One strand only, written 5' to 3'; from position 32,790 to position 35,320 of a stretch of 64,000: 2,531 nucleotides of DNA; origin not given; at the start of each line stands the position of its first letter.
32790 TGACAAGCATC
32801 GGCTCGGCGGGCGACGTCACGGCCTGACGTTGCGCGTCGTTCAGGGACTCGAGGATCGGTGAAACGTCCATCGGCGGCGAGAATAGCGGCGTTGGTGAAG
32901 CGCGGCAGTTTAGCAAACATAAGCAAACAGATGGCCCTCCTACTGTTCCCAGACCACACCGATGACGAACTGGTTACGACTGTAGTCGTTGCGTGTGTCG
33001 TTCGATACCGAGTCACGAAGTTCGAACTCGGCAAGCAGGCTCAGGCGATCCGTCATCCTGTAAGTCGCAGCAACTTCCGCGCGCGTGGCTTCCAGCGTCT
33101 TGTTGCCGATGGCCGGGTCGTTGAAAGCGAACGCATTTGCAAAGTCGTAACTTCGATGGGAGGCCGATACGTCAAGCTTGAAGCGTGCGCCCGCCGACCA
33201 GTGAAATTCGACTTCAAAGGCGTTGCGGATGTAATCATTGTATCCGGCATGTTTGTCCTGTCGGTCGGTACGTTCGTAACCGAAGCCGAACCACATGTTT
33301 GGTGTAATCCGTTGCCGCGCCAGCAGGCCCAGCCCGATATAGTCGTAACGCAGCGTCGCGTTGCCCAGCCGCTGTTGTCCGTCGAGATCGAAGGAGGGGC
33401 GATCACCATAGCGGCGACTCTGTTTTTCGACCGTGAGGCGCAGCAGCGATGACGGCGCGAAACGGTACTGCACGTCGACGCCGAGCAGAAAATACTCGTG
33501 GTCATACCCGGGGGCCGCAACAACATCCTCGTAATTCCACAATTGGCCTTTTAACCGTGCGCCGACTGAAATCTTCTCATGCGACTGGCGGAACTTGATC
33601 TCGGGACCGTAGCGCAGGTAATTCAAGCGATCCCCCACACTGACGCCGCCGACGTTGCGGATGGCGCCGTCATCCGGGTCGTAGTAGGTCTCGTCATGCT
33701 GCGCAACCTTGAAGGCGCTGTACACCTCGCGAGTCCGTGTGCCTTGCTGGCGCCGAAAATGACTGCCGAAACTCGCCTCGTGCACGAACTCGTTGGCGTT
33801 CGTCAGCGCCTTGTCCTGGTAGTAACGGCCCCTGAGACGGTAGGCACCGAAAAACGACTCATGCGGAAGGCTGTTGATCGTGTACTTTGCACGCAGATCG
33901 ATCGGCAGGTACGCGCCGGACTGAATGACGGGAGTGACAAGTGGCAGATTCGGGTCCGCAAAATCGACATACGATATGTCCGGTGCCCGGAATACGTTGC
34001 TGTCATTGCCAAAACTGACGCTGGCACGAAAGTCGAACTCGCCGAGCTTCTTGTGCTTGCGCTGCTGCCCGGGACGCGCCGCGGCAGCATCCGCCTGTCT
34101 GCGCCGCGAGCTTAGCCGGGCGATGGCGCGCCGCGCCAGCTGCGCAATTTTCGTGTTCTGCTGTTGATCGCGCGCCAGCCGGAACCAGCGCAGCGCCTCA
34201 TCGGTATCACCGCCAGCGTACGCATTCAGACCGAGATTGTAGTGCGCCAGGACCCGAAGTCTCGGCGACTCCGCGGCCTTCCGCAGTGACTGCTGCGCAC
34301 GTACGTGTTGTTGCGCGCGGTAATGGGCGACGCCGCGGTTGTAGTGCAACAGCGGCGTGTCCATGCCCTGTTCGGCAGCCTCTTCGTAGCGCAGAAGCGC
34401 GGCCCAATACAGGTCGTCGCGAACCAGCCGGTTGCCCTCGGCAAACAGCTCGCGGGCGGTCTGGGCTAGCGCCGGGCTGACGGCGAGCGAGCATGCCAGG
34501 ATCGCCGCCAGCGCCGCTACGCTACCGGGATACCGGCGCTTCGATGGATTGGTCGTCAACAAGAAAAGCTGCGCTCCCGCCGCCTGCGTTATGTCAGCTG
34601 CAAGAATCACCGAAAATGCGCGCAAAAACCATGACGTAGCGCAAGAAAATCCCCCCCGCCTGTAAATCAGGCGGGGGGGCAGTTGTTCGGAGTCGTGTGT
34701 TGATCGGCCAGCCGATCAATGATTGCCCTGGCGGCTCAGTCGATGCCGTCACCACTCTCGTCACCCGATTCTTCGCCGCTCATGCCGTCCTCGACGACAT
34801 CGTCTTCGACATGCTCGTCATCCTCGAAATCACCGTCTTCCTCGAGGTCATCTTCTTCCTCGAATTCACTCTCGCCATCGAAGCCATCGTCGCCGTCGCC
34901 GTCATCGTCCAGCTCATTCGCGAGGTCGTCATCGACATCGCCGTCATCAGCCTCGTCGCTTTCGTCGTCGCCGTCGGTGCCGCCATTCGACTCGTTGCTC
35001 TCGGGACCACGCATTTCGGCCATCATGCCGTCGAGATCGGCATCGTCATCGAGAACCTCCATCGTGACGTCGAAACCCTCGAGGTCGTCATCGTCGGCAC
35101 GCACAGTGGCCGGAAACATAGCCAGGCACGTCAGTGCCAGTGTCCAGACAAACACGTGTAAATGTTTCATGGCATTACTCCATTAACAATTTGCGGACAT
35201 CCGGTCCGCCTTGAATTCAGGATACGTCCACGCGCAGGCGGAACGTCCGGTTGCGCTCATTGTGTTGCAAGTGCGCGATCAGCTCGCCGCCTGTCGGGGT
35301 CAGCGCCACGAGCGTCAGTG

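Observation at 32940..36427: ECF sigma / anti-sigma + hyper-acidic secreted protein + TPR-beta-barrel outer-membrane protein: candidate undescribed envelope export module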

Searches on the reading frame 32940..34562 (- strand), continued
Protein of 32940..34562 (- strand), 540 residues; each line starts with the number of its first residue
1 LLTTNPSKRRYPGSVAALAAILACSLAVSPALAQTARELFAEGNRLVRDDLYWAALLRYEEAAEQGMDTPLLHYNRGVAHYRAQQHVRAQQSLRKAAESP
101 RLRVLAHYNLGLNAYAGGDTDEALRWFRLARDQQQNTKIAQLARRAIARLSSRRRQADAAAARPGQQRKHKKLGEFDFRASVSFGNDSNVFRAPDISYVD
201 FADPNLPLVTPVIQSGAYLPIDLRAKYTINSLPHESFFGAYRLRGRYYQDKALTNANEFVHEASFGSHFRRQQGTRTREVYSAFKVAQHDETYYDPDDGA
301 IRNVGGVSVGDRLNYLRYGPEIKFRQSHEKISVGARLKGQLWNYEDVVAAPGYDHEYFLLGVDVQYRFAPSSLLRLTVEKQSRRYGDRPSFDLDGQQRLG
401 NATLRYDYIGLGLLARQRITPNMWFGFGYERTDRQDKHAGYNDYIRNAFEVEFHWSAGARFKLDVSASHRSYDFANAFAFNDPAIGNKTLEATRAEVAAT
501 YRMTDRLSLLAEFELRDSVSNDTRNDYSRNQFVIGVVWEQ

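Call 66: find_encoding_contigs(protein=P0402, flank=6000, max_places=1)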
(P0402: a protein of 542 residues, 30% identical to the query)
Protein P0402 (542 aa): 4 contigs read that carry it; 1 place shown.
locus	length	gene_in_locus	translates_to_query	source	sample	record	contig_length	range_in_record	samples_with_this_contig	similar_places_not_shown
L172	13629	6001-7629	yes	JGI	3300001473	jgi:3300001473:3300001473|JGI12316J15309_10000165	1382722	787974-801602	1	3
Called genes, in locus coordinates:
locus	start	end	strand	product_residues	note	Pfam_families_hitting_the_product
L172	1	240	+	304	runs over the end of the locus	PF01040:UbiA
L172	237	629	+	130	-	-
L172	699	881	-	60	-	PF13396:PLDc_N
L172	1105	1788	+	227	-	-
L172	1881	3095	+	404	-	PF02492:cobW, PF07683:CobW_C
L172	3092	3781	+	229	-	PF08856:DUF1826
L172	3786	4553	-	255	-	PF13489:Methyltransf_23, PF07021:MetW, PF08241:Methyltransf_11, PF08242:Methyltransf_12, PF13649:Methyltransf_25, PF13847:Methyltransf_31 (weak)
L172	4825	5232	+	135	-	-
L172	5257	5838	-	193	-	PF01872:RibD_C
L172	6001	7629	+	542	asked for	-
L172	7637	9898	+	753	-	PF00580:UvrD-helicase, PF13245:AAA_19, PF13361:UvrD_C, PF13538:UvrD_C_2 (weak), PF21196:PcrA_UvrD_tudor (weak)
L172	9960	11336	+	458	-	PF00070:Pyr_redox (faint), PF01210:NAD_Gly3P_dh_N (faint), PF01262:AlaDh_PNT_C (faint), PF01266:DAO (faint), PF02254:TrkA_N, PF02080:TrkA_C, PF02254:TrkA_N, PF02080:TrkA_C, +7 more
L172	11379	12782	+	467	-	PF02386:TrkH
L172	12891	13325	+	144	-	PF04290:DctQ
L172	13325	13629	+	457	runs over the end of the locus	PF06808:DctM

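Call 67: search_protein_families(library=pfam, proteins=[L170:3980-5881:+, L171:4104-5960:+, L172:4825-5232:+, L170:3048-3959:+, L170:1525-3051:+], max_evalue=0.01)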
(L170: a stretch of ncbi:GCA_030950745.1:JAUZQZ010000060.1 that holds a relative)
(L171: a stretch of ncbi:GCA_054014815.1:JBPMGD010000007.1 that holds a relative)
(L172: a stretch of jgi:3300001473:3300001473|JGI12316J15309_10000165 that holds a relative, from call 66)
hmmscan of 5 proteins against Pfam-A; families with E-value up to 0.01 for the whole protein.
L170:3980-5881:+ (633 aa): 39 families (the best 25 are shown)
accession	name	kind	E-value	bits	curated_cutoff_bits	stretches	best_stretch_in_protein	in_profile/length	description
PF00515.34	TPR_1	-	2.5e-76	249.1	27.8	9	452-485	1-34/34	Tetratricopeptide repeat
PF07719.23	TPR_2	-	7.9e-74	238.2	27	10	175-204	2-31/34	Tetratricopeptide repeat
PF13414.12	TPR_11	-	1.4e-69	229.9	26.8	10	395-431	5-41/42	TPR repeat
PF13181.12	TPR_8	-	1.3e-60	196.9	25.7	8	281-314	1-34/34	Tetratricopeptide repeat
PF13432.12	TPR_16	-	2.4e-57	191.3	32.7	8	457-517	2-62/65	Tetratricopeptide repeat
PF13424.12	TPR_12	-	1.3e-52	176.3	30.1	7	175-239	4-72/77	Tetratricopeptide repeat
PF14559.12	TPR_19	-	3.6e-50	168.6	25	6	567-623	4-60/68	Tetratricopeptide repeat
PF13431.12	TPR_17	-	1.9e-45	149.8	24.4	2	303-335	1-33/34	Tetratricopeptide repeat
PF13428.12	TPR_14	-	2e-40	133.5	23.5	6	453-494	2-43/44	Tetratricopeptide repeat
PF13174.12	TPR_6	-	2.1e-29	100.6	26.3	0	142-169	2-29/33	Tetratricopeptide repeat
PF23914.1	TPR_CcmH_CycH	-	3.2e-28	99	42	3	440-551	38-152/158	Cytochrome c-type biogenesis protein H TPR domain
PF13176.12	TPR_7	-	1.8e-26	90.4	27.9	2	454-487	1-34/36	Tetratricopeptide repeat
PF13371.12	TPR_9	-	4.8e-24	84.6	35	2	114-171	3-60/73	Tetratricopeptide repeat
PF13374.12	TPR_10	-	7.1e-23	80.3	27.5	1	488-514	4-30/42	Tetratricopeptide repeat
PF24575.1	TPR_Slam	-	1.4e-22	80.5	35.2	3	459-505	54-100/104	Surface lipoprotein assembly modifier, N-terminal TPR repeats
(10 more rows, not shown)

L171:4104-5960:+ (618 aa): 32 families (the best 25 are shown)
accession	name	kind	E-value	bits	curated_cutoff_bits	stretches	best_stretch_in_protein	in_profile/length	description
PF00515.34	TPR_1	-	2.6e-77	252.2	27.8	9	450-483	1-34/34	Tetratricopeptide repeat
PF07719.23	TPR_2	-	1e-70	228.5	27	9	416-448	1-33/34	Tetratricopeptide repeat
PF13181.12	TPR_8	-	4.1e-66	214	25.7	6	280-311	2-33/34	Tetratricopeptide repeat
PF13432.12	TPR_16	-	3.2e-56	187.7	32.7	7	386-449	1-64/65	Tetratricopeptide repeat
PF13414.12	TPR_11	-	1.6e-53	178.5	26.8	6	389-430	1-42/42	TPR repeat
PF13431.12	TPR_17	-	1.9e-53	174.7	24.4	4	404-435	1-32/34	Tetratricopeptide repeat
PF14559.12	TPR_19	-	1.5e-52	176.2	25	6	533-585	6-58/68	Tetratricopeptide repeat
PF13424.12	TPR_12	-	4.3e-52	174.7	30.1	8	315-377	5-75/77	Tetratricopeptide repeat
PF13174.12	TPR_6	-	1.7e-38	129.1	26.3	2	383-411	1-29/33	Tetratricopeptide repeat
PF13428.12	TPR_14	-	3.9e-38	126.4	23.5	5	416-458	1-43/44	Tetratricopeptide repeat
PF13176.12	TPR_7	-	7e-32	107.2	27.9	1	384-414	1-31/36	Tetratricopeptide repeat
PF24575.1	TPR_Slam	-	1.8e-26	93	35.2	2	504-571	35-100/104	Surface lipoprotein assembly modifier, N-terminal TPR repeats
PF23914.1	TPR_CcmH_CycH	-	3.2e-25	89.2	42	3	513-614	45-149/158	Cytochrome c-type biogenesis protein H TPR domain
PF13374.12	TPR_10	-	2.6e-23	81.7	27.5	0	177-199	7-29/42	Tetratricopeptide repeat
PF12895.13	ANAPC3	-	3.4e-20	72.5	27.2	4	536-611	7-81/82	Anaphase-promoting complex, cyclosome, subunit 3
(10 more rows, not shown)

L172:4825-5232:+ (135 aa): 0 families

L170:3048-3959:+ (303 aa): 5 families
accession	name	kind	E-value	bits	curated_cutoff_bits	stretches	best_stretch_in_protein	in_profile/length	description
PF14397.11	ATPgrasp_ST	-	7.7e-64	216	31.4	1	26-294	1-274/278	Sugar-transfer associated ATP-grasp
PF02655.19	ATP-grasp_3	-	3.1e-09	37.5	23.2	2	254-277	134-157/160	ATP-grasp domain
PF08443.16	RimK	-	2.5e-07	30.9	21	0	248-282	138-172/188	RimK-like ATP-grasp domain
PF02955.21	GSH-S_ATP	-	6e-05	23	23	0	164-206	83-125/175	Prokaryotic glutathione synthetase, ATP-grasp domain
PF14398.11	ATPgrasp_YheCD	-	6.7e-05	22.7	26.8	0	71-109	35-73/255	YheC/D like ATP-grasp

L170:1525-3051:+ (508 aa): 3 families
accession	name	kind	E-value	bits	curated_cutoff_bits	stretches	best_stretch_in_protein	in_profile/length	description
PF14402.11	7TM_transglut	-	2.3e-48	165.3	25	1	306-502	51-247/248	7 transmembrane helices usually fused to an inactive transglutaminase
PF01841.26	Transglut_core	-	7.3e-18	65.3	23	1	150-236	16-108/108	Transglutaminase-like superfamily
PF14400.11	Transglut_i_TM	-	2.2e-06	28.2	25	1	3-103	1-94/161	Inactive transglutaminase fused to 7 transmembrane helices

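Call 71: predict_structure(alignment_id=A3)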
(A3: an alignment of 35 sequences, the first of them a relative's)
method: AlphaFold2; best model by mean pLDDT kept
length: 533 residues; sequences in the alignment: 35
mean_pLDDT: 84.5   pTM: 0.64
mean pLDDT of the five models: 84.5, 84.0, 83.6, 82.9, 81.0
residues with pLDDT >= 90: 323; 70-90: 107; 50-70: 65; < 50: 38
segments of 3 or more residues with pLDDT < 50: 16-21, 142-161, 289-294, 472-477
pLDDT, mean of each block of 10 residues (from residue 1): 73 54 84 89 94 95 97 94 96 97 91 96 91 84 35 29 79 96 84 63 85 96 86 96 70 96 90 97 70 55 82 97 97 91 81 98 97 88 55 68 97 96 89 74 98 96 85 52 94 96 98 86 97 95
secondary structure, 60 per line:
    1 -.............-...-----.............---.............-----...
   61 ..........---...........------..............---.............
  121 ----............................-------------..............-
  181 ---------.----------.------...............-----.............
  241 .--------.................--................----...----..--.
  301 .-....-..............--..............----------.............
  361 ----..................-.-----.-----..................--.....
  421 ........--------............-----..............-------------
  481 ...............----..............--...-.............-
elements in order: H2-14 H24-36 H40-52 H58-70 H74-84 H91-104 H108-120 H125-152 E166-179 E208-222 E228-241 E250-266 E269-284 H303-306 E308-321 E324-337 E348-360 E365-382 E396-413 E416-428 E437-448 E454-467 E481-495 E500-513 E520-532

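Call 72: find_encoding_contigs(protein=P0396, flank=7000, max_places=1)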
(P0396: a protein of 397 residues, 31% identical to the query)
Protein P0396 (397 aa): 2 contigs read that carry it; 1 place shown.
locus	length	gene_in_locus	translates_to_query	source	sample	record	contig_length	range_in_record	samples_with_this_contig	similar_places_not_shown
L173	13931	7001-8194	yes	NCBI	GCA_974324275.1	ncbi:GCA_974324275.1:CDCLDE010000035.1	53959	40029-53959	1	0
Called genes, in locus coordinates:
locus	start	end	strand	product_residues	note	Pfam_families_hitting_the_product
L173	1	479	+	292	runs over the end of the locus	PF01739:CheR, PF08241:Methyltransf_11 (weak), PF13649:Methyltransf_25 (weak)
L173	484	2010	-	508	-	PF05708:Peptidase_C92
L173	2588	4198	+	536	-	PF14400:Transglut_i_TM (weak), PF01841:Transglut_core, PF14402:7TM_transglut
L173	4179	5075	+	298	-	PF14397:ATPgrasp_ST, PF02655:ATP-grasp_3 (faint), PF08443:RimK (faint)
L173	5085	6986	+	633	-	-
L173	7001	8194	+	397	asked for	-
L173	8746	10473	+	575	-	-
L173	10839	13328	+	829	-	-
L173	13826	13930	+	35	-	?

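Call 73: find_encoding_contigs(protein=P0404, flank=7000, max_places=1)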
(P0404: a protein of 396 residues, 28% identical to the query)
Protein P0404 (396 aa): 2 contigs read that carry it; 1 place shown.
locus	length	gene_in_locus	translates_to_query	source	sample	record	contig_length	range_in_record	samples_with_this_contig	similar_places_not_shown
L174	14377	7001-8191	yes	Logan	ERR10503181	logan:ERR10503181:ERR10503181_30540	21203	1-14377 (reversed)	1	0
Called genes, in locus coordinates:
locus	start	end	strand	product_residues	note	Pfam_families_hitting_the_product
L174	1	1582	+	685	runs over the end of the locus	-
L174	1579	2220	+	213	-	PF02698:DUF218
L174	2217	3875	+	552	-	PF07969:Amidohydro_3, PF01979:Amidohydro_1 (weak)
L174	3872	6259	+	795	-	PF13428:TPR_14 (faint), PF00515:TPR_1 (faint), PF07719:TPR_2 (faint), PF13176:TPR_7 (faint), PF13424:TPR_12 (faint), PF14559:TPR_19 (weak)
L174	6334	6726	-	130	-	PF05670:NFACT-R_1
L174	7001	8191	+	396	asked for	-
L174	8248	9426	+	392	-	PF04101:Glyco_tran_28_C (weak)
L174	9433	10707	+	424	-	PF04101:Glyco_tran_28_C (weak)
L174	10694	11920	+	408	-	PF13439:Glyco_transf_4, PF20706:GT4-conflict, PF00534:Glycos_transf_1, PF13692:Glyco_trans_1_4, PF13524:Glyco_trans_1_2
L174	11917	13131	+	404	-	PF13439:Glyco_transf_4, PF13579:Glyco_trans_4_4, PF00534:Glycos_transf_1, PF13692:Glyco_trans_1_4, PF13524:Glyco_trans_1_2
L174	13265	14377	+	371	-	?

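Call 78: fold_search(model_id=the predicted structure, library=pdb)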
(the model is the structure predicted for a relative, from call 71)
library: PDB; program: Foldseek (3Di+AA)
matches with E <= 10: 1479; with E <= 0.001: 450
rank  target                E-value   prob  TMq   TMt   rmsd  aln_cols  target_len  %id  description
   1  9b8a                  1.6e-10  1.00  0.38  0.37  12.2       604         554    9  Cryo-EM structure of E. coli cellulose synthase subunit C (released 2025-02-19)
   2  9b8h_A                3.5e-09  1.00  0.39  0.36  11.7       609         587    9  Cryo-EM structure of E. coli cellulose synthase subunit C with cellotetraose (released 2025-02-19)
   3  8q2o                  3.5e-09  1.00  0.36  0.40  10.3       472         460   10  Structure of alginate transporter AlgE from P. aeruginosa PAO1 by using Se-MAG for the the lipid cubic phase crystalliza (released 2024-05-15)
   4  2x9k                  4.9e-09  1.00  0.35  0.58   7.5       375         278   11  Structure of a E.coli porin (released 2011-01-26)
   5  8rqp                  5.7e-09  1.00  0.36  0.41  10.2       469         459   10  In meso structure of the alginate exporter, AlgE, from Pseudomonas aeruginosa in 7.10 monoacylglycerol (released 2024-04-03)
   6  4b61_B                7.1e-09  1.00  0.34  0.40  10.5       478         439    9  In meso structure of alginate transporter, AlgE, from Pseudomoas aeruginosa, PAO1. Crystal form 3. (released 2013-07-17)
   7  8pz4                  7.5e-09  1.00  0.36  0.40  10.2       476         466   10  Structure of alginate transporter, AlgE, solved at wavelength 2.755 A (released 2023-10-25)
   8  3rbh_D                8.0e-09  1.00  0.34  0.42   9.9       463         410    9  Structure of alginate export protein AlgE from Pseudomonas aeruginosa (released 2011-07-27)
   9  5d5d                  8.9e-09  1.00  0.34  0.43  10.7       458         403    9  In meso in situ serial X-ray crystallography structure of AlgE at 100 K (released 2016-01-13)
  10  3dwo                  1.2e-08  1.00  0.26  0.30  15.6       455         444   10  Crystal structure of a Pseudomonas aeruginosa FadL homologue (released 2008-12-16)
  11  6z37                  1.3e-08  1.00  0.28  0.34  14.3       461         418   10  TodX monoaromatic hydrocarbon channel deltaS2 mutant (released 2020-11-04)
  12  5iyu                  1.6e-08  1.00  0.38  0.46   9.8       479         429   10  AlgE_CIM (released 2017-04-05)
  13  4azl_B                1.6e-08  1.00  0.36  0.43  10.1       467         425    9  In meso structure of alginate transporter, AlgE, from Pseudomoas aeruginosa, PAO1, crystal form 2. (released 2013-07-03)
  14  3bs0_A                1.8e-08  1.00  0.27  0.34  14.7       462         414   11  Crystal structure of the P. putida toluene transporter TodX (released 2008-06-10)
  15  2r4l_B                2.0e-08  1.00  0.27  0.32  11.6       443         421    9  Crystal structure of the long-chain fatty acid transporter FadL mutant P34A (released 2008-09-16)
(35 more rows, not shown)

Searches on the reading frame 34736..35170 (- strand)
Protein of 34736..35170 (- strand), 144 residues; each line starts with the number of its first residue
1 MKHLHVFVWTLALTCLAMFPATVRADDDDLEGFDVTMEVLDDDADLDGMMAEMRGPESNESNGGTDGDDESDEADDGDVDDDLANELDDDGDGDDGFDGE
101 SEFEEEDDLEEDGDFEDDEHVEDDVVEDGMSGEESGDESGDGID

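Call 3: search_protein_families(library=pfam, proteins=[window:34736-35170:-], max_evalue=0.1)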
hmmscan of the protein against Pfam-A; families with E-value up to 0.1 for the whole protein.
window:34736-35170:- (144 aa): 0 families

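Call 4: search_protein_families(library=ncbifam, proteins=[window:34736-35170:-], max_evalue=0.1)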
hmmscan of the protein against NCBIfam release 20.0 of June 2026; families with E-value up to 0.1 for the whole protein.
window:34736-35170:- (144 aa): 0 families

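Call 62: search_protein_families(library=pfam, proteins=[window:34736-35170:-], max_evalue=10)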
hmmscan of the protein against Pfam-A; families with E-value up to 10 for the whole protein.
window:34736-35170:- (144 aa): 0 families

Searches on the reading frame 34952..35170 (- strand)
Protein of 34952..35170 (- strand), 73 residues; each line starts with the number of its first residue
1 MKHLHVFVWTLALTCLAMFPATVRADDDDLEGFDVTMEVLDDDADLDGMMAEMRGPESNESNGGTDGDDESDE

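Call 53: find_related_loci(query=A2, collection=metagenome_contigs, flank=6000)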
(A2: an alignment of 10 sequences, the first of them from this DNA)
Query A2 (73 aa) in metagenome_contigs; peptide patterns used: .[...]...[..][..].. (x = any residue, [..] = any of these).
387 stretches matched a pattern; 125 encode a relative of the query (tblastn E <= 1e-3); the best 80 are kept; 80 distinct loci.
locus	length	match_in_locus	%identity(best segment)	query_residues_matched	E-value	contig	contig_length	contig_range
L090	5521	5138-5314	80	1-60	4e-25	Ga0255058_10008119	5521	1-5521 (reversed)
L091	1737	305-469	61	1-56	4e-18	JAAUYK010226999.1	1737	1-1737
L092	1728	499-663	61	1-56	5e-18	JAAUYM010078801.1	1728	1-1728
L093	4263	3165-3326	61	1-56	7e-18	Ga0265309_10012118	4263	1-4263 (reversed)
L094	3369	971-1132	61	1-56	7e-18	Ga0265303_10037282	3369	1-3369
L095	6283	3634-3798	57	1-56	6e-17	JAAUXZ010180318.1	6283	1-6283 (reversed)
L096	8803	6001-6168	56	1-57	3e-16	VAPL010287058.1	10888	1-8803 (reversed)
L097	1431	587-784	50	1-68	2e-16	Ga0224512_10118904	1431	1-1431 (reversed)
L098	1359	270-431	61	1-56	3e-16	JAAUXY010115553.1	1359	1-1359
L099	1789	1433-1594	61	1-56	3e-16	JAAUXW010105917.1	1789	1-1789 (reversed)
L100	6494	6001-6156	63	1-54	7e-16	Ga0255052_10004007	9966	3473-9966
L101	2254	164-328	64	1-56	7e-16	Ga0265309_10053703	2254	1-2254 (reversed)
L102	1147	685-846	56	1-57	6e-16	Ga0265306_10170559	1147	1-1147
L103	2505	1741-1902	61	1-56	6e-16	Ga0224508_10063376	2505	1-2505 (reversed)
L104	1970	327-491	61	1-56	2e-15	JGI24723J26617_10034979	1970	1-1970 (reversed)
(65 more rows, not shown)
